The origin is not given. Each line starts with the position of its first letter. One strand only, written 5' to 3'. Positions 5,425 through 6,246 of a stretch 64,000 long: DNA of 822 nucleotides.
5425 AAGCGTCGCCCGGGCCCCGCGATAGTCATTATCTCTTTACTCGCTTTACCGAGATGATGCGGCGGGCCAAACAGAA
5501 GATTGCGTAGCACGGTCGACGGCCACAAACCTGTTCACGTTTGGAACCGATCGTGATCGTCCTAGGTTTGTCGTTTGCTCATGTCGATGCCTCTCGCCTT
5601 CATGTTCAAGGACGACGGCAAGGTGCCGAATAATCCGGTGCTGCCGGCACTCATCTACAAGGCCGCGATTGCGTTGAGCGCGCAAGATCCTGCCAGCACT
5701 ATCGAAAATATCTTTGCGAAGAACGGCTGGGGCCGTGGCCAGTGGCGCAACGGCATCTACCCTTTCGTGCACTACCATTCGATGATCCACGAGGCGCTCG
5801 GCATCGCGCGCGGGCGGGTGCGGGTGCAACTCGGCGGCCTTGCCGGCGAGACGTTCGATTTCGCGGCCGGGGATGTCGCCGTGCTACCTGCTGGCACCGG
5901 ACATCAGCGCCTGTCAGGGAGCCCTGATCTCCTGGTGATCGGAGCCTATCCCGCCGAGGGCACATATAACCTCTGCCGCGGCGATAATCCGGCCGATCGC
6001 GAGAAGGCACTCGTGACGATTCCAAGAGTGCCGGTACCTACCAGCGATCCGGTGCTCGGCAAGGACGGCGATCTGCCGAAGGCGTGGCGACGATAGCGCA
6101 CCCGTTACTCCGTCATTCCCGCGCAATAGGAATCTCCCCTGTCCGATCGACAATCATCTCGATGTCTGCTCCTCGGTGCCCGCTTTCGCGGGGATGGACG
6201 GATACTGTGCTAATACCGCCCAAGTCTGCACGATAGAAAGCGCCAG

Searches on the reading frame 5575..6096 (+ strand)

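Call 9: search_protein_families(library=pfam, proteins=[window:5575-6096:+], max_evalue=0.1)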
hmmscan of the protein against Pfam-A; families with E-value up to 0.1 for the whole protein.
window:5575-6096:+ (173 aa): 4 families
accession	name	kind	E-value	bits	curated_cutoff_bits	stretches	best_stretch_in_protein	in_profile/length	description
PF07883.17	Cupin_2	-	5.2e-05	23.3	27.2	1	65-111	13-55/70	Cupin domain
PF05899.18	Cupin_3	-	0.0025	17.9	23.5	1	73-108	27-60/74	EutQ-like cupin domain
PF12852.13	Cupin_6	-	0.0097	16.1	26.7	1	77-118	40-79/183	Cupin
PF00190.28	Cupin_1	-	0.013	15.5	22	1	65-120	48-109/151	Cupin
